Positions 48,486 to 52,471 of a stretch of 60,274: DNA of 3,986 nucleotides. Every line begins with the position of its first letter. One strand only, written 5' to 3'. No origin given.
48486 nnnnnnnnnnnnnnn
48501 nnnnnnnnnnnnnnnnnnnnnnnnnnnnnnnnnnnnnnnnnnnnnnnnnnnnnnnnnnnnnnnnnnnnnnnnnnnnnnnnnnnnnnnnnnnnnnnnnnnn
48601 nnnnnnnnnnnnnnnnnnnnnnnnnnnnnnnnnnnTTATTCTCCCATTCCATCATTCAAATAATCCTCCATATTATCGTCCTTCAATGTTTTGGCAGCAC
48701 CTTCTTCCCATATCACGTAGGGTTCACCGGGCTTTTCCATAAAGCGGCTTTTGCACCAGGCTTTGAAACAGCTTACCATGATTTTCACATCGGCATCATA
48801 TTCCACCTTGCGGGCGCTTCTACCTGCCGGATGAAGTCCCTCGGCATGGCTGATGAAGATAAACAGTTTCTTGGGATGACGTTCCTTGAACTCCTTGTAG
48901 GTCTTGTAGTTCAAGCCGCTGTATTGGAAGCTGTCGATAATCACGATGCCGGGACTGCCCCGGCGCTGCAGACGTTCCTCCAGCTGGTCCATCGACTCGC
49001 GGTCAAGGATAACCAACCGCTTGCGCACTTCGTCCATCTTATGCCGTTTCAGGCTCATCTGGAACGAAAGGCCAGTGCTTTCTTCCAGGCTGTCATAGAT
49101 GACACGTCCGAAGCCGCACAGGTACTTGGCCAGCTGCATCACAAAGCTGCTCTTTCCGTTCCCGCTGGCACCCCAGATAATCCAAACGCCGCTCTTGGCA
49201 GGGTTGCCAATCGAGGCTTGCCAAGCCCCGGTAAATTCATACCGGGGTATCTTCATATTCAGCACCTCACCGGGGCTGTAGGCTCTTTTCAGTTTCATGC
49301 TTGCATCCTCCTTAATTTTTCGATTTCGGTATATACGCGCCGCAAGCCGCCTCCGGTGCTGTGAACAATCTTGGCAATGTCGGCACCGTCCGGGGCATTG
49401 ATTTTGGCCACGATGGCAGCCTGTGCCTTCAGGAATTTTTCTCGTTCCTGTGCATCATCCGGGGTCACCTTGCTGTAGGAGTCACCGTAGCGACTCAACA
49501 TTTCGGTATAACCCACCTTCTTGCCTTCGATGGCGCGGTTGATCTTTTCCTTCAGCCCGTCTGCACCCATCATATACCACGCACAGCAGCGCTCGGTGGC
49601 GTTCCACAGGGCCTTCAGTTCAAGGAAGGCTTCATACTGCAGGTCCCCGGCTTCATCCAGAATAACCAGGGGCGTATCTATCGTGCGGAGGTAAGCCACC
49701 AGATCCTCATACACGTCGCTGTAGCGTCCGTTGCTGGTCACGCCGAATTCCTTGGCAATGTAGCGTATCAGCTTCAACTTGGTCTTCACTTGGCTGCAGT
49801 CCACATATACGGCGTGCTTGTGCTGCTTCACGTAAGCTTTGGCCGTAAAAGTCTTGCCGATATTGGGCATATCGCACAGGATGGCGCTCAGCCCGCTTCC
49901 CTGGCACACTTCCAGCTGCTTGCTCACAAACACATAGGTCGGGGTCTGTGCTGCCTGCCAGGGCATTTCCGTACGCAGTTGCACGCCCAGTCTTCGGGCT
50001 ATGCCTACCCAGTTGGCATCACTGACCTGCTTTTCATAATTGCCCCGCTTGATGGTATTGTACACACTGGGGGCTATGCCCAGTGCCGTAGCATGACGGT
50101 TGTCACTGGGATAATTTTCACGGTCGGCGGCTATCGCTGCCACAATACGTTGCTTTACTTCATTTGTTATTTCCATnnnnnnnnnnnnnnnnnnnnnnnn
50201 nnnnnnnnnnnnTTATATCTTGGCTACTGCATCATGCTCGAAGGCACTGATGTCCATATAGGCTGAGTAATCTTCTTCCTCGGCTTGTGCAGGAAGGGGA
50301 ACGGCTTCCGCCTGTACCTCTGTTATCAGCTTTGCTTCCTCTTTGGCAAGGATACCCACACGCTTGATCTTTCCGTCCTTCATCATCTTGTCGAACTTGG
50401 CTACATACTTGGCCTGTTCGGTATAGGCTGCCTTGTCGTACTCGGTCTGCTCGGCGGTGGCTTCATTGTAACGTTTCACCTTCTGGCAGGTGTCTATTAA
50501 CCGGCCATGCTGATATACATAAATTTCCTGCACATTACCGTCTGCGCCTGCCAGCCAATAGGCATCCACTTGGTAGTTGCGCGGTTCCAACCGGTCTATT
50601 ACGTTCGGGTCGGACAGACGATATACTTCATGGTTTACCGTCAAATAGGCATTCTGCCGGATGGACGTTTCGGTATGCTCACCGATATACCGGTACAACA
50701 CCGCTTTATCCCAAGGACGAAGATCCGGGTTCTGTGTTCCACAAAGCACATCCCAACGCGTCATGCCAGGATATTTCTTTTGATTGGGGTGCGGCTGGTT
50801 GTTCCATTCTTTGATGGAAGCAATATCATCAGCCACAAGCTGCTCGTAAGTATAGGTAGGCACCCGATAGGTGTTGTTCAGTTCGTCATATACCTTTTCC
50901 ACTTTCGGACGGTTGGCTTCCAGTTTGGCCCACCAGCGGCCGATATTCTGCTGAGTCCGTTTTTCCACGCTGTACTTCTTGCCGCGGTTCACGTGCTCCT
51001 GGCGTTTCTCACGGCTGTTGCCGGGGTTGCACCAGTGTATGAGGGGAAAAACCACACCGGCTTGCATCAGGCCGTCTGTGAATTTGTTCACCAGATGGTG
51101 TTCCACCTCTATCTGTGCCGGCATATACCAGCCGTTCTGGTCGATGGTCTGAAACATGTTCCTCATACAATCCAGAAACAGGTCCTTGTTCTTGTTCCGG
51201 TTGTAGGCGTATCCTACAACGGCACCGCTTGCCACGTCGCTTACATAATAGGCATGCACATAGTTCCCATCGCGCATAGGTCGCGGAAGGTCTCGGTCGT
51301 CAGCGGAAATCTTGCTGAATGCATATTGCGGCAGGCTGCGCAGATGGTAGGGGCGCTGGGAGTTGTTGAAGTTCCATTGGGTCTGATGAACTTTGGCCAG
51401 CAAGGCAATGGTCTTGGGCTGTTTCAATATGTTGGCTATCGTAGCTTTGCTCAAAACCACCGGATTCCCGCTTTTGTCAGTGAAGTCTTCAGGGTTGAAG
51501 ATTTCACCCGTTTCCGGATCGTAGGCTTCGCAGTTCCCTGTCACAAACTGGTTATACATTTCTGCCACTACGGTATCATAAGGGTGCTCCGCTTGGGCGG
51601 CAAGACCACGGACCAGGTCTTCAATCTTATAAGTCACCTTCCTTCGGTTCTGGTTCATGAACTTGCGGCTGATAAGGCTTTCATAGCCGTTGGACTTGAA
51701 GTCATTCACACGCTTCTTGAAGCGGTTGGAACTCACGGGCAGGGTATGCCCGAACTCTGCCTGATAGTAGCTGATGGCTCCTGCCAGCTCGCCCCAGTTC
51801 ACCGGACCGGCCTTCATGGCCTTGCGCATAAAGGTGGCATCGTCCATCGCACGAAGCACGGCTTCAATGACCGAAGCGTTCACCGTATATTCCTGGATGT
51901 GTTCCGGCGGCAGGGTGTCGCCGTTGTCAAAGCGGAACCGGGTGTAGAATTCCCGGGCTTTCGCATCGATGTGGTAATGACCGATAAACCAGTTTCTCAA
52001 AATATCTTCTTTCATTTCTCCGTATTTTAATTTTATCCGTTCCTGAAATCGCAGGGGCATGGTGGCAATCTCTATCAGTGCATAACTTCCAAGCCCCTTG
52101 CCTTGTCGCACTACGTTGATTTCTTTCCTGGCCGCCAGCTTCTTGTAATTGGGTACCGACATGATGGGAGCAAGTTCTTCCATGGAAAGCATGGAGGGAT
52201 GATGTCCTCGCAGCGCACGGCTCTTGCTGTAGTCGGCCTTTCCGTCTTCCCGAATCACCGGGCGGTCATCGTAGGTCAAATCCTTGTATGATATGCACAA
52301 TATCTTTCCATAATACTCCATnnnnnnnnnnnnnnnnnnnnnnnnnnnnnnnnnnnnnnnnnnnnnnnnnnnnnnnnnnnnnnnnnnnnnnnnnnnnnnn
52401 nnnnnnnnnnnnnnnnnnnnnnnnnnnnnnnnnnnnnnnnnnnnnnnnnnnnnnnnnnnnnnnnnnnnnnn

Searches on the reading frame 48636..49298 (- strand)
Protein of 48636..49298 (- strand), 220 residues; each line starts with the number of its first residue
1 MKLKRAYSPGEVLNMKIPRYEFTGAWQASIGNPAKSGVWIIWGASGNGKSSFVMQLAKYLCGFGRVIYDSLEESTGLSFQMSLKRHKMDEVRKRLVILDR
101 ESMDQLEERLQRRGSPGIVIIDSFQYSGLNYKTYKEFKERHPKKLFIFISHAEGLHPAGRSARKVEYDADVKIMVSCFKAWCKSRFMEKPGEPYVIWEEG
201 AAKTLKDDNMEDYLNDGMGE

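Call 30: search_protein_families(library=pfam, proteins=[window:48636-49298:-], max_evalue=0.001)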
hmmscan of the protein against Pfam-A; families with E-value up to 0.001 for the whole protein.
window:48636-49298:- (220 aa): 3 families
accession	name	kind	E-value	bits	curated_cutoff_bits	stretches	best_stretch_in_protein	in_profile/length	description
PF13481.12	AAA_25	-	4.4e-06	26.9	27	1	36-125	33-153/195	AAA domain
PF01637.24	ATPase_2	-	0.00044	20.6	33.2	1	38-128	22-123/225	ATPase domain predominantly from Archaea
PF25199.1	nSTAND_NTPase5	-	0.00046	20.5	34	0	11-102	13-106/145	Novel STAND NTPase 5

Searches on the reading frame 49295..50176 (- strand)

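Call 30: search_protein_families(library=pfam, proteins=[window:49295-50176:-], max_evalue=0.001)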
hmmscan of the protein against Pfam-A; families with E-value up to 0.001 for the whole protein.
window:49295-50176:- (293 aa): 1 family
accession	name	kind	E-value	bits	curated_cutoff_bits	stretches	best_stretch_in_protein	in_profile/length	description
PF13401.12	AAA_22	-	8.8e-13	49.1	27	1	104-200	14-118/130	AAA domain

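Call 88: search_protein_families(library=phrogs, proteins=[window:49295-50176:-], max_evalue=0.00001)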
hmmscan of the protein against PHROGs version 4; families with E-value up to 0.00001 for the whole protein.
window:49295-50176:- (293 aa): 2 families
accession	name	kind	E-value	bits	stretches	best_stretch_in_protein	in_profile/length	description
phrog_296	-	integration and excision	8.2e-37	128.2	1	3-291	220-501/626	DNA transposition protein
phrog_168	-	DNA, RNA and nucleotide metabolism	3.7e-06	27.8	0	95-287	42-209/314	clamp loader of DNA polymerase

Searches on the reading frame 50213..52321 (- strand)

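Call 30: search_protein_families(library=pfam, proteins=[window:50213-52321:-], max_evalue=0.001)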
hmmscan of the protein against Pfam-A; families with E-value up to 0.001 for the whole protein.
window:50213-52321:- (702 aa): 0 families

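Call 88: search_protein_families(library=phrogs, proteins=[window:50213-52321:-], max_evalue=0.00001)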
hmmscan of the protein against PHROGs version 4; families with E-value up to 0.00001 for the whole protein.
window:50213-52321:- (702 aa): 1 family
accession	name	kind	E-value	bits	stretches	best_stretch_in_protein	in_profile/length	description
phrog_310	-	integration and excision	1.2e-38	134.4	1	44-680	9-615/696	transposase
